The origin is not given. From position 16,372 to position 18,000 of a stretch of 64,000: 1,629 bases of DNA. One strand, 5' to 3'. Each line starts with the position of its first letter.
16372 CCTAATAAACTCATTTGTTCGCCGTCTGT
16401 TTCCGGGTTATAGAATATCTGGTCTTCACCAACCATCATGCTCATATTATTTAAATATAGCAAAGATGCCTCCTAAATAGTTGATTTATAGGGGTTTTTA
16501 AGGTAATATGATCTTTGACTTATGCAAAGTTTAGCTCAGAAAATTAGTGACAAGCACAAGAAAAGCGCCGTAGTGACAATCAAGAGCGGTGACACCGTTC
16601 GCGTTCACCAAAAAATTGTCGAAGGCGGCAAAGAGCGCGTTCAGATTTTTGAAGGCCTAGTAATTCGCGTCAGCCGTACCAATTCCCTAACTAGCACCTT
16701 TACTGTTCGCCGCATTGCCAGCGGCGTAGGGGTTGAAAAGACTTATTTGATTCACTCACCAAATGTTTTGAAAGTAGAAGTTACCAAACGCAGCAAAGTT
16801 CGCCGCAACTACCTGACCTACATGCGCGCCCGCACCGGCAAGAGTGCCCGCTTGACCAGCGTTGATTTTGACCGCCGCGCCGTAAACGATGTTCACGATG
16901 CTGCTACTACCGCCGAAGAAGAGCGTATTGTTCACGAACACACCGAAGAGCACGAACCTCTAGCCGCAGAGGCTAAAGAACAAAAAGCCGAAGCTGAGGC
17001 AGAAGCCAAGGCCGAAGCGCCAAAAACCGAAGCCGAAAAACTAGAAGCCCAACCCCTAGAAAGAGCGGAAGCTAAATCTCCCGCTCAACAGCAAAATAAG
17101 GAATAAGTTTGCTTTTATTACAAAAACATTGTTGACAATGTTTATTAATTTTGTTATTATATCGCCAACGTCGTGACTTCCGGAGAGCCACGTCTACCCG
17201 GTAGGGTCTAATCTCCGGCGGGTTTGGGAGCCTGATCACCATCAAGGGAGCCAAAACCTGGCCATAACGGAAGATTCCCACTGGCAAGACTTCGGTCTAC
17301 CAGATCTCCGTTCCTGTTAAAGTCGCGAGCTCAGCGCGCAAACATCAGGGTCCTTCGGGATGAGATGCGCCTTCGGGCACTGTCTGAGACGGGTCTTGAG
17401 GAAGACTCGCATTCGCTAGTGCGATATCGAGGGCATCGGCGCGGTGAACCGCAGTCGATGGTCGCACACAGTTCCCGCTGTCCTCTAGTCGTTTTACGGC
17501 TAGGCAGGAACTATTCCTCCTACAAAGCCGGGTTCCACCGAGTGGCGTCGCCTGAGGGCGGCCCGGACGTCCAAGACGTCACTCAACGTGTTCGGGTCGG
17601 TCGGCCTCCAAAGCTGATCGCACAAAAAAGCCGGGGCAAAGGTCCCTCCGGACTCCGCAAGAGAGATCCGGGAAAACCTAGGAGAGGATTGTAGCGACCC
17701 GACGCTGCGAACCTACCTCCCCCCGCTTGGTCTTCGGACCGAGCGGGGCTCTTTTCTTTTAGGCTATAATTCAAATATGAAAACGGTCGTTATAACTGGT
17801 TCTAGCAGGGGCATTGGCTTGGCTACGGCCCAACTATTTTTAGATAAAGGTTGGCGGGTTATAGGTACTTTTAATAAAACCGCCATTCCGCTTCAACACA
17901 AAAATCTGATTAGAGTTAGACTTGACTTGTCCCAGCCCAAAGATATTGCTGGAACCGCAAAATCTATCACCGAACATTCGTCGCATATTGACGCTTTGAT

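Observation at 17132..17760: Unassigned structured RNA of about 590 nt with its own strong promoter and terminator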

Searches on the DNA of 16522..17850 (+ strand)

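Call 4: search_rna_families(source=window, start=17050, end=17850, threshold=evalue, max_evalue=10, show_alignments=4)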
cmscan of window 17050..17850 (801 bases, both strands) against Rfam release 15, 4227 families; matches with E-value up to 10: 4.
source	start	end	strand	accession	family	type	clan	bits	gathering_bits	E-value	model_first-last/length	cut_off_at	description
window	17588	17754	+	RF02501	Atu_C7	Gene; sRNA;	-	24.8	45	0.0013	1-157/157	no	Rhizobiales sRNA Atu_C7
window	17051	17158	-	RF00558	L20_leader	Cis-reg; leader;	-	16.4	58.7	2.2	1-127/127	no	Ribosomal protein L20 leader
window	17574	17640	+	RF02248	Six3os1_3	Gene; lncRNA;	-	14.1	40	0.51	1-75/75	no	Six3os1 conserved region 3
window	17189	17238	+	RF03163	c4-a1b1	Gene; antisense;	CL00128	12.5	46.7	3.3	1-53/53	no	a1, b1 targets of C4 antisense RNA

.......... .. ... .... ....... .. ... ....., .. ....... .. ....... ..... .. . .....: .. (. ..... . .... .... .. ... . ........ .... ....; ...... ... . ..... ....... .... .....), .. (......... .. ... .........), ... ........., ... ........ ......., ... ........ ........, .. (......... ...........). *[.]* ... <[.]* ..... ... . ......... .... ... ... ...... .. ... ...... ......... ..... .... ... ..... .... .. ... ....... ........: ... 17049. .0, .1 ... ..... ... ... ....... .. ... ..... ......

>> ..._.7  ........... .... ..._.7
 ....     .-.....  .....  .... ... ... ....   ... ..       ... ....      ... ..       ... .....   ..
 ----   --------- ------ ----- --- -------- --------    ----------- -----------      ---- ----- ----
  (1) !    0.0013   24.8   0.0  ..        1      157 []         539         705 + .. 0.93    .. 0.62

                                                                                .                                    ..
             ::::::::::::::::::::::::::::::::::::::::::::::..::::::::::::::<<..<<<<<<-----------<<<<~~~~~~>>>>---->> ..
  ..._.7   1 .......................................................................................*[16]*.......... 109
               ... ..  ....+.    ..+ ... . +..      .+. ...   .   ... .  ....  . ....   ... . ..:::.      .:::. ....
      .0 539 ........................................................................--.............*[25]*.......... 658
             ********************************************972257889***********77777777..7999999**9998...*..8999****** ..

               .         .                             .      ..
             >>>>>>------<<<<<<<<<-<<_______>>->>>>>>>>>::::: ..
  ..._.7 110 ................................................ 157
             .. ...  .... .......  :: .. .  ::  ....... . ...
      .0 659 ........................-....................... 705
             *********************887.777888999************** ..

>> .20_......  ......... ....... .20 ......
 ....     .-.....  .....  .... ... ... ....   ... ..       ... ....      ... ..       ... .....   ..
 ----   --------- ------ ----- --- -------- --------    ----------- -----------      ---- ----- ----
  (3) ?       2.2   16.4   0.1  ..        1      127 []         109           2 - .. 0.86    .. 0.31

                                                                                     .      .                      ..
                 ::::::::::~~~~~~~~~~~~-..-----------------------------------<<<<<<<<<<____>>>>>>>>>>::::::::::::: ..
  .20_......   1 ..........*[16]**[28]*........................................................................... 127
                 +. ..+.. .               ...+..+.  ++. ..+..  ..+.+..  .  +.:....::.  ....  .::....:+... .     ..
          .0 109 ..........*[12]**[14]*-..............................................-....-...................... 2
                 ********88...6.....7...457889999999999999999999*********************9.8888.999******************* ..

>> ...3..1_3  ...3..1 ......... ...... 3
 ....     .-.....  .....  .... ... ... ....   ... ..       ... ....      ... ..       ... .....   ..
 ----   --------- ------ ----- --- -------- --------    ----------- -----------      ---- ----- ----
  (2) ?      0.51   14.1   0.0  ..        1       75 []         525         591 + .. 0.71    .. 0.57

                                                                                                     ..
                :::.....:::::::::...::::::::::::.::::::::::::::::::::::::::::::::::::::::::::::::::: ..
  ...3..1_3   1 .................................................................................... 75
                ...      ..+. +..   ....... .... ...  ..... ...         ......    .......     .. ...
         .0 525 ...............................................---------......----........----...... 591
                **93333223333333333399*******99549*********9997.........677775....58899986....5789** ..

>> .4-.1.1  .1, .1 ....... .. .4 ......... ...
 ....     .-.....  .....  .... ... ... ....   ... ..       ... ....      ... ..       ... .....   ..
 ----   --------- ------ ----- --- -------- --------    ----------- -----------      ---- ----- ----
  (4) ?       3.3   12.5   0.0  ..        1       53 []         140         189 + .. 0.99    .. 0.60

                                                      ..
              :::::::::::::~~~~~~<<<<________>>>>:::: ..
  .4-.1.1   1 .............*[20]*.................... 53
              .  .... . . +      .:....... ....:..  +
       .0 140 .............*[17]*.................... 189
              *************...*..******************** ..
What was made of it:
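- On Riboswitch / ribosomal-protein leader (cis-regulator): The only leader-type hit is a 16-bit L20_leader match on the opposite strand over the rplS end (call 4).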

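Call 19: search_dna_similar(query=window:17161-17760:+, collection=phages, mode=distant, max_evalue=0.1)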
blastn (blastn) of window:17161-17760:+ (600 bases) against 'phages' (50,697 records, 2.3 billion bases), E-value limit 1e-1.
No match.

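Call 20: search_dna_similar(query=window:17161-17760:+, collection=plasmids, mode=distant, max_evalue=0.1)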
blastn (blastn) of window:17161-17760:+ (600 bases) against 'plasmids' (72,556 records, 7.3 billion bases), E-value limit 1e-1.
No match.
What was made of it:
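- Tried and rejected: blastn (distant mode) against phages and plasmids found nothing (calls 19, 20).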

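Call 58: search_rna_families(source=L085, start=4600, end=5400, threshold=evalue, max_evalue=10)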
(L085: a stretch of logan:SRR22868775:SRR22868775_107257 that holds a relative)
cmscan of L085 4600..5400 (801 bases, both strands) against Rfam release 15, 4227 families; matches with E-value up to 10: 4.
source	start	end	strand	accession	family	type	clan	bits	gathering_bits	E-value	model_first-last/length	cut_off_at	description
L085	5295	5395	-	RF02030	tp2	Gene; sRNA;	-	18.2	50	5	1-114/114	no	tp2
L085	5203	5247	-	RF03767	mir-3432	Gene; miRNA;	-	17.5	80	1.9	1-78/78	no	mir-3432 microRNA precursor family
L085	4712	4815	+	RF02236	asX2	Gene; sRNA;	-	16.8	70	1.5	1-87/87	no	Xanthomonas sRNA asX2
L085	5110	5175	+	RF01119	sR32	Gene; snRNA; snoRNA; CD-box;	-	9.6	40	9.2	1-57/57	no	Small nucleolar RNA sR32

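Call 59: search_rna_families(source=L123, start=3500, end=4260, threshold=evalue, max_evalue=10)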
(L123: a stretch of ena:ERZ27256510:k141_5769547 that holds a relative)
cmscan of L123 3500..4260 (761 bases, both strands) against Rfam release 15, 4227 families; matches with E-value up to 10: 4.
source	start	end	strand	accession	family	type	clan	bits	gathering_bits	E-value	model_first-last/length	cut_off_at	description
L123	4165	4200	+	RF03685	MIR9677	Gene; miRNA;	-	18.4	90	1.6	1-87/87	no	MIR9677 microRNA precursor family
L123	4017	4071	+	RF03595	mir-3569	Gene; miRNA;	-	18.2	50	1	1-58/58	no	mir-3569 microRNA precursor family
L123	3706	3775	+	RF01409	STnc250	Gene; sRNA;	-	13.5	42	9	1-94/94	no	STnc250 Hfq binding RNA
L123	3587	3702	+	RF02267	Vax2os1_2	Gene; lncRNA;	-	9.6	55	0.17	353-466/466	no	Vax2os1 conserved region 2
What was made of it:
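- On HEARO / IscB-TnpB omega RNAs, retron msr-msd, CRISPR tracrRNA: No CM match (calls 4, 58, 59).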

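Call 69: build_rna_model(alignment_id=A4)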
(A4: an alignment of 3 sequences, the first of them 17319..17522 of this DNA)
Model R1 built from alignment A4 (3 sequences, 247 columns); structure: RNAalifold consensus.
model positions 222; base pairs 59; branch points 5; effective number of sequences 1.25; information 0.589 bits per position. Calibrated on 0.2 Mb of random sequence (short: E-values are rough).
structure used (alignment columns):
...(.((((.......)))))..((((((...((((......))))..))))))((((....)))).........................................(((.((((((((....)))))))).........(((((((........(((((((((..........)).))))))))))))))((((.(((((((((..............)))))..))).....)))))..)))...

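Call 71: search_with_rna_model(model_id=R1, sources=[window, L001, L002, L003, L004, L005, L006, L007, L008, L009, L010, L011, L012, L013, L014, L015, L016, L017, L018, L019, L020, L021, L022, L023, L024, L025, L026, L027, L028, L029, L030, L031, L032, L033, L034, L035, L036, L037, L038, L039, L040, L041, L042, L043, L044, L045, L046, L047, L048, L049, L050, L051, L052, L053, L054, L055, L056, L057, L058, L059, L060, L061, L062, L063, L064, L065, L066, L067, L068, L069, L070, L071, L072, L073, L074, L075, L076, L077, L078, L079, L080, L083, L085, L086, L087, L088, L089, L118, L123, L126, L128], max_evalue=5, make_alignment=true)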
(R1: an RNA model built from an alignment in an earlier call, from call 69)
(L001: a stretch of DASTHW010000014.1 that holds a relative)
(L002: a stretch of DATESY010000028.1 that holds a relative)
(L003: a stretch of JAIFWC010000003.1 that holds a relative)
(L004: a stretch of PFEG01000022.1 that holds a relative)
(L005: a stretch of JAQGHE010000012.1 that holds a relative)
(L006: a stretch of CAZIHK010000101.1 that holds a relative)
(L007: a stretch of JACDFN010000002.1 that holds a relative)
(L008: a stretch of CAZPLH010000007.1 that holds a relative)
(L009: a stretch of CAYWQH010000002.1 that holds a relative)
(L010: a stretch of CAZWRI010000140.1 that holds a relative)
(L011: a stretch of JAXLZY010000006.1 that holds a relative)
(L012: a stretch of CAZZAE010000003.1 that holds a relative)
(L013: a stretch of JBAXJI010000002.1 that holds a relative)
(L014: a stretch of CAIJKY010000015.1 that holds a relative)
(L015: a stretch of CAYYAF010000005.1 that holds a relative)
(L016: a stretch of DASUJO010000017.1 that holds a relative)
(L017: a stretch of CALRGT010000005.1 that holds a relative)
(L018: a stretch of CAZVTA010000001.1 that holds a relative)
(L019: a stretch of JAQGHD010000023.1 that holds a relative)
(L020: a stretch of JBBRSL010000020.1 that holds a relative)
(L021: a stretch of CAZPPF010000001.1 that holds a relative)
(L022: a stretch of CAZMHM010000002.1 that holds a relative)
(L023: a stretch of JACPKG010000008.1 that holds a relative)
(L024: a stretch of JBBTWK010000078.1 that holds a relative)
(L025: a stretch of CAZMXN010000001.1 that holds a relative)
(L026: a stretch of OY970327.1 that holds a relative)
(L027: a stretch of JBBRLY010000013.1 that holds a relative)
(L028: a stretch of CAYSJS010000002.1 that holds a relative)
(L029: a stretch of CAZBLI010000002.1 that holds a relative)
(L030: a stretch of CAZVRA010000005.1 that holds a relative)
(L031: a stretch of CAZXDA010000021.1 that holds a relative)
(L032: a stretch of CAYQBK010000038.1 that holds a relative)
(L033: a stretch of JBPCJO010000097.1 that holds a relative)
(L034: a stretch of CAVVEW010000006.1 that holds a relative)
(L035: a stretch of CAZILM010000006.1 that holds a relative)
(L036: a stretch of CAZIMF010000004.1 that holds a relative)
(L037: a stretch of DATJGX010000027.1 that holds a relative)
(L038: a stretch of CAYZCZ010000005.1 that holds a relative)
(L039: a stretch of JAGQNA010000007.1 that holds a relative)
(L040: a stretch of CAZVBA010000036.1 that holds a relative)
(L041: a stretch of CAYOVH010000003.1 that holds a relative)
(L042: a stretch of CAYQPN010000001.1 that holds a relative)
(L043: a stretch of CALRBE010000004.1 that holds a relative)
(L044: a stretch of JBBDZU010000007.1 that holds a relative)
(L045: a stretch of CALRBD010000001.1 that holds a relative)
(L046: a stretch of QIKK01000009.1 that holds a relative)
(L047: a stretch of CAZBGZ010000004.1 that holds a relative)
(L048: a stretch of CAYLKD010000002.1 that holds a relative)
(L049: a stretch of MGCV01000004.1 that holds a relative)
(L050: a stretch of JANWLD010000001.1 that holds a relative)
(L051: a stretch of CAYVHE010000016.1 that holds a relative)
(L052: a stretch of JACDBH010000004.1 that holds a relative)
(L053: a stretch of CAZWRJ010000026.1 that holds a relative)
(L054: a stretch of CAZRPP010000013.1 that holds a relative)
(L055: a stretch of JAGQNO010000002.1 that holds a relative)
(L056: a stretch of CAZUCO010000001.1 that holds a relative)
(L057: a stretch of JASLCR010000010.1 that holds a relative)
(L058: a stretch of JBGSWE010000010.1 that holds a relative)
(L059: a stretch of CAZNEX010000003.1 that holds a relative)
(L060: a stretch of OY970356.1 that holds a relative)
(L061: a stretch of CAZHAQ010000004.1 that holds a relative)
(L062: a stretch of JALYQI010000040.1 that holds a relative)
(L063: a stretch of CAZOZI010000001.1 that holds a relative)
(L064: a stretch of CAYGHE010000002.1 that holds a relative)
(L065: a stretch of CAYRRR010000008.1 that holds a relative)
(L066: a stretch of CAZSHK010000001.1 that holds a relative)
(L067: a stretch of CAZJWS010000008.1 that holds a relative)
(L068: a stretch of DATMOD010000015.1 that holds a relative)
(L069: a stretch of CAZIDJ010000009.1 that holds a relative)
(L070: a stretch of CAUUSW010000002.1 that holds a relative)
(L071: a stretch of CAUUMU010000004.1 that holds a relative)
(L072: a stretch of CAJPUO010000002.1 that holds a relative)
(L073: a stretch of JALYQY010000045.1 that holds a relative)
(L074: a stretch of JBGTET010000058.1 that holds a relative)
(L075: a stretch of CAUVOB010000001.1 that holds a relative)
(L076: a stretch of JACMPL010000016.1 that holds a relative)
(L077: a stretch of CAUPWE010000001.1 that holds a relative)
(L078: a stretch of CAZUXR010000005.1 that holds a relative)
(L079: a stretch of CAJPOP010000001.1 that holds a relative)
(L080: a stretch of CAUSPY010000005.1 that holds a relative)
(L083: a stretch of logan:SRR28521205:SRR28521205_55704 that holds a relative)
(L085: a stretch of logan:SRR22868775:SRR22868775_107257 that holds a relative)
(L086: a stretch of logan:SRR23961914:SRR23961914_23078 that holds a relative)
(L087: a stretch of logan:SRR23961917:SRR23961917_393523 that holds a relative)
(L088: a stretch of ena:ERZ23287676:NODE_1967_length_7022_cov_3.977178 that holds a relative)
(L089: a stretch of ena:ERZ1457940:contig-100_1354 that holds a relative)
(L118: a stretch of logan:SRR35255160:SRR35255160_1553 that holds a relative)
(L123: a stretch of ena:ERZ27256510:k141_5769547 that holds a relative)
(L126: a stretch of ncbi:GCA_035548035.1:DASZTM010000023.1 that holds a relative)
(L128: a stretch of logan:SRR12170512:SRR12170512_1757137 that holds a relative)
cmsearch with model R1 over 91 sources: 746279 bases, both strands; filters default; matches with E-value up to 5: 4.
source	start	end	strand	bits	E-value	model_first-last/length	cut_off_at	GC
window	17319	17522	+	216.5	1.3e-66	1-222/222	no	0.58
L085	4803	5014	+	216.2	1.7e-66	1-222/222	no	0.6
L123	3700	3938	+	196.8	2.5e-60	1-222/222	no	0.61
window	46324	46415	-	11.8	0.14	1-222/222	no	0.58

Alignment A6: 4 matches aligned to the model, 247 columns, each read 5' to 3' on its own strand. Consensus structure (alignment columns), stored with it:
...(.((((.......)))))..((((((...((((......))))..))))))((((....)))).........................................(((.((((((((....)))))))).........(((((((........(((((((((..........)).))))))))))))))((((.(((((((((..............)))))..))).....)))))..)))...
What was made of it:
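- The covariance model (CM) of the core scores the three members at 196-216 bits; the next best hit in 746 kb scores 11.8 bits (call 71).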
